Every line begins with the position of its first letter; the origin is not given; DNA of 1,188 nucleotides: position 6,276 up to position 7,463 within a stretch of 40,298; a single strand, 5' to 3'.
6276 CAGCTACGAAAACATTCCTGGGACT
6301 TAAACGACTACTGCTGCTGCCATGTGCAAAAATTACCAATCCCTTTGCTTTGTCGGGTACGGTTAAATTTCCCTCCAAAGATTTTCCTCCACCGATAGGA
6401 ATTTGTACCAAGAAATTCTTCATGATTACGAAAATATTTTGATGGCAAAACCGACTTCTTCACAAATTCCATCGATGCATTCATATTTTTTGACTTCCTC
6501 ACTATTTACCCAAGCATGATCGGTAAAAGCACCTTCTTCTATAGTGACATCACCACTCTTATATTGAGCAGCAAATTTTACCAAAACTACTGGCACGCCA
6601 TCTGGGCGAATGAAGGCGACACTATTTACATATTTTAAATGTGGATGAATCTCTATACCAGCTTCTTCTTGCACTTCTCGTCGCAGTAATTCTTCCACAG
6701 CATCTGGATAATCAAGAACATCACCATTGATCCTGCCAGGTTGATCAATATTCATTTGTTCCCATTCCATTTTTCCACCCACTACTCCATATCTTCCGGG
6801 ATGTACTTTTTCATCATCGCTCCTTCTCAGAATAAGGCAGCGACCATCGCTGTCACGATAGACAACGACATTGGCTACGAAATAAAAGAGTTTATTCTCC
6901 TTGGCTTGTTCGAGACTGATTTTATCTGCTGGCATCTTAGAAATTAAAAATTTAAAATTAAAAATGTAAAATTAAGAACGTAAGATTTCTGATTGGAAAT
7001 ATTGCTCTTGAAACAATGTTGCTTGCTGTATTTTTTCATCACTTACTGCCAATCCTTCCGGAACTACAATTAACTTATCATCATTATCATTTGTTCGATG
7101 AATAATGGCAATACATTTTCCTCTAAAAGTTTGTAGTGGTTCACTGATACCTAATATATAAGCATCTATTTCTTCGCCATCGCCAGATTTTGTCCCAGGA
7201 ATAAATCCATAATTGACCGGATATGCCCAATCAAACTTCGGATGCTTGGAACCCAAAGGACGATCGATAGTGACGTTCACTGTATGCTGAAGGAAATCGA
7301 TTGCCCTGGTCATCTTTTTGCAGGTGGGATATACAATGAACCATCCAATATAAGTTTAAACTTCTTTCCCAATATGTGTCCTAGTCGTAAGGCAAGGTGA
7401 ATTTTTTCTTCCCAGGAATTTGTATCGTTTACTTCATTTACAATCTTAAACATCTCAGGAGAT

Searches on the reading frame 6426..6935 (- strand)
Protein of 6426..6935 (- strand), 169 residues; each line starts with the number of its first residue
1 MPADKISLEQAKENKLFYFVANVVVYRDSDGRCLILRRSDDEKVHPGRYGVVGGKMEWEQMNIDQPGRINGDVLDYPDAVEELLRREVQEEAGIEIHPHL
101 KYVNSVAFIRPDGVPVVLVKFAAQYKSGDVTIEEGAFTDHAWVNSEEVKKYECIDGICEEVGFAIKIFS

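Call 7: search_protein_families(library=pfam, proteins=[window:6426-6935:-])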
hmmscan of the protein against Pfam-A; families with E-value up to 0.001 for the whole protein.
window:6426-6935:- (169 aa): 1 family
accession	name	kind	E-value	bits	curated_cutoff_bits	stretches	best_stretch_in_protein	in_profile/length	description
PF00293.34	NUDIX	-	8.3e-11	42.5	21.1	1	23-148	7-118/134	NUDIX domain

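Call 37: find_encoding_contigs(protein=window:6426-6935:-, flank=10000, max_places=8)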
Protein window:6426-6935:- (169 aa): 22 contigs read that carry it; 8 places shown.
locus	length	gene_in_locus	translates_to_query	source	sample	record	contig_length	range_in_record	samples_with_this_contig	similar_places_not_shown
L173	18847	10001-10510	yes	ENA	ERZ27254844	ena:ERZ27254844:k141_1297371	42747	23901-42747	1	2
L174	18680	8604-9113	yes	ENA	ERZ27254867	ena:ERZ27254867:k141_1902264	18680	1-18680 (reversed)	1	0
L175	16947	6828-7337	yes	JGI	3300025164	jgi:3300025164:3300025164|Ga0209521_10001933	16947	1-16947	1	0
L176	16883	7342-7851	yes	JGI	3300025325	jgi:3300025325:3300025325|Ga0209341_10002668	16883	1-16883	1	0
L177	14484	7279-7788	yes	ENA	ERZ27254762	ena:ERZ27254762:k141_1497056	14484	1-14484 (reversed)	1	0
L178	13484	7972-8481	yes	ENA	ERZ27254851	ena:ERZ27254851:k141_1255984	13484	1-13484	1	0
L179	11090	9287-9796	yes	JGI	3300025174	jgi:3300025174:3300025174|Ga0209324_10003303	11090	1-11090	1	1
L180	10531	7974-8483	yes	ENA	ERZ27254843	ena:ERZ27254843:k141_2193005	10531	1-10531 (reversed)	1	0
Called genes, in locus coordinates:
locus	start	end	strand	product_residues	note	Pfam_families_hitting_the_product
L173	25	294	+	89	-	PF00471:Ribosomal_L33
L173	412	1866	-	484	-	PF05922:Inhibitor_I9, PF00082:Peptidase_S8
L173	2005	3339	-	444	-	PF05922:Inhibitor_I9, PF00082:Peptidase_S8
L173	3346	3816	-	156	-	-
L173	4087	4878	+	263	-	PF02735:Ku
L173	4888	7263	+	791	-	PF13298:LigD_N, PF01068:DNA_ligase_A_M, PF09414:RNA_ligase (weak), PF04679:DNA_ligase_A_C, PF21686:LigD_Prim-Pol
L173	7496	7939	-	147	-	PF13671:AAA_33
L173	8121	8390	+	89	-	PF04221:RelB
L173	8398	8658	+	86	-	PF15738:YafQ_toxin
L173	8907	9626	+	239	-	-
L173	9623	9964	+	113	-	PF00719:Pyrophosphatase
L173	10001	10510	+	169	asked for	PF00293:NUDIX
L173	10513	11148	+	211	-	PF12146:Hydrolase_4 (faint), PF01738:DLH (weak)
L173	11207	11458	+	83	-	-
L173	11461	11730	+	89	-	PF05016:ParE_toxin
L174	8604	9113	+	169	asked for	PF00293:NUDIX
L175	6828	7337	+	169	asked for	PF00293:NUDIX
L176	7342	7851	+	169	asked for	PF00293:NUDIX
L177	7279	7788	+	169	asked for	PF00293:NUDIX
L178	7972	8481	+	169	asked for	PF00293:NUDIX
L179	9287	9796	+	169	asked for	PF00293:NUDIX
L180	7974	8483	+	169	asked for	PF00293:NUDIX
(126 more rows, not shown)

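Call 46: find_homologous_proteins(query=window:6426-6935:-, max_evalue=1e-10)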
Query window:6426-6935:- (169 aa): 1644 proteins with E <= 1e-10 among 1707 candidates; the best 120 are listed.
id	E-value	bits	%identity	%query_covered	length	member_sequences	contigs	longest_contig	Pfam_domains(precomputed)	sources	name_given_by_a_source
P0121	3.7e-109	380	100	100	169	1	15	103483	PF00293.35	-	-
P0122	1.7e-96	339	88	99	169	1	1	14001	PF00293.35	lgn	-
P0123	2.1e-94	332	88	99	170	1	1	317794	PF00293.35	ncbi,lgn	-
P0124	3.0e-78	280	72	100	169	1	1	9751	PF00293.35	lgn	-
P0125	8.8e-78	278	72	100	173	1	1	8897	PF00293.35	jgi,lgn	-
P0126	2.1e-77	277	72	100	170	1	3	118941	PF00293.35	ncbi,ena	ncbi:MAG: NUDIX domain-containing protein [Patescibacteria group bacterium]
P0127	2.8e-77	277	70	100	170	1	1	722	PF00293.35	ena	-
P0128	6.2e-77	275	73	100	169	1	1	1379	PF00293.35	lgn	-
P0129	1.7e-76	274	73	99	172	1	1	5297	PF00293.35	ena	-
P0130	1.7e-76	274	71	100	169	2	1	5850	PF00293.35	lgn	-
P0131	2.0e-76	274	72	100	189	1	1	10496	PF00293.35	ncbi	-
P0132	2.2e-76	274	73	99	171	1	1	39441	PF00293.35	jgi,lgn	jgi:8-oxo-dGTP pyrophosphatase MutT (NUDIX family)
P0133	3.0e-76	273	69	100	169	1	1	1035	PF00293.35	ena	-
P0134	3.4e-76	273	72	100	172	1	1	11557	PF00293.35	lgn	-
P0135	4.3e-76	273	70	100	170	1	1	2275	PF00293.35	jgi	jgi:8-oxo-dGTP pyrophosphatase MutT (NUDIX family)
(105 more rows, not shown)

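Call 47: find_encoding_contigs(protein=P0123, flank=10000, max_places=1)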
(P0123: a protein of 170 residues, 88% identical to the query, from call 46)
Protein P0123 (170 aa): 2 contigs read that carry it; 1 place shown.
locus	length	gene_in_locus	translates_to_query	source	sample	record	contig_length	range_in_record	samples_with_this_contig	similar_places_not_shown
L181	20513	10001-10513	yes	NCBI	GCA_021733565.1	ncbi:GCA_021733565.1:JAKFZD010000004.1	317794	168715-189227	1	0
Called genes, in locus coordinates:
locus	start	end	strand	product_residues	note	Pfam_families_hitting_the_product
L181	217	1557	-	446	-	PF05922:Inhibitor_I9 (weak), PF00082:Peptidase_S8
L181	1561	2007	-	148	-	-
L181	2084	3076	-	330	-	PF00487:FA_desaturase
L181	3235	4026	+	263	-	PF02735:Ku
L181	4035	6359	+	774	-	PF13298:LigD_N, PF01068:DNA_ligase_A_M, PF01331:mRNA_cap_enzyme (weak), PF09414:RNA_ligase (weak), PF04679:DNA_ligase_A_C, PF21686:LigD_Prim-Pol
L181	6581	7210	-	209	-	-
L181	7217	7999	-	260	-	PF01145:Band_7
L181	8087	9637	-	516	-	PF02142:MGS, PF01808:AICARFT_IMPCHas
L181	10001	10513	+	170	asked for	PF00293:NUDIX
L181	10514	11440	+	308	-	PF05448:AXE1 (faint), PF07224:Chlorophyllase (faint), PF01738:DLH, PF02129:Peptidase_S15, PF00561:Abhydrolase_1 (faint), PF00326:Peptidase_S9, PF12146:Hydrolase_4 (faint), PF02230:Abhydrolase_2 (faint)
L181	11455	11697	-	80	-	-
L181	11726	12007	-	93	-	PF09685:MamF_MmsF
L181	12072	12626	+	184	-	-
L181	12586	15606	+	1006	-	PF00912:Transgly, PF00905:Transpeptidase, PF15418:DUF4625 (faint), PF17957:Big_7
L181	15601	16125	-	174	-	-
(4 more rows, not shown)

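Call 48: find_encoding_contigs(protein=P0122, flank=10000, max_places=1)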
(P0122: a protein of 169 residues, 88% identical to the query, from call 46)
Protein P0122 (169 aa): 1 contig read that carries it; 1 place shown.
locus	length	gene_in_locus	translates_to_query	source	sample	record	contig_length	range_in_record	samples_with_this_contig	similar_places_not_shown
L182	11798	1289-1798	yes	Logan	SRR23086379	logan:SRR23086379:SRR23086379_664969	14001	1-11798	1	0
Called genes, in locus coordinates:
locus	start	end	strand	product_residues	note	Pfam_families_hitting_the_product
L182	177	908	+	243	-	PF18765:Polbeta (faint)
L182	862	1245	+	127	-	PF00719:Pyrophosphatase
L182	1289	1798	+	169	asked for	PF00293:NUDIX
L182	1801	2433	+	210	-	PF01738:DLH (weak), PF12146:Hydrolase_4 (faint)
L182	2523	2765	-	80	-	-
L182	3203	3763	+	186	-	-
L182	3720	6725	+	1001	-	PF00912:Transgly, PF00905:Transpeptidase, PF15418:DUF4625 (faint), PF17957:Big_7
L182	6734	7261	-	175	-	-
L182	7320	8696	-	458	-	PF08529:NusA_N, PF13184:KH_NusA_1st, PF26594:KH_NusA_2nd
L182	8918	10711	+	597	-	PF25940:LcnD_C (weak), PF25967:RND-MFP_C (weak)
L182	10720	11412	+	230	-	PF02463:SMC_N (faint), PF00005:ABC_tran, PF13304:AAA_21 (faint)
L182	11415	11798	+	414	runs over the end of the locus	PF12704:MacB_PCD, PF02687:FtsX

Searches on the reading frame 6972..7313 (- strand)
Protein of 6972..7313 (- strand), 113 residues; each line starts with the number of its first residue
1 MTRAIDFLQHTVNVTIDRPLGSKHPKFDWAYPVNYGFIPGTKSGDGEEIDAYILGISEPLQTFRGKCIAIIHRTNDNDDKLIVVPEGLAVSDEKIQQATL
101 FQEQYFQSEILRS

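Call 7: search_protein_families(library=pfam, proteins=[window:6972-7313:-])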
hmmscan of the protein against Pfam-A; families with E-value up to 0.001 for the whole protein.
window:6972-7313:- (113 aa): 1 family
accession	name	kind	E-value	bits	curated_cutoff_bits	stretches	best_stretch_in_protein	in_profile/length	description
PF00719.24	Pyrophosphatase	-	3.5e-10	40.3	23.5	1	29-100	32-106/153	Inorganic pyrophosphatase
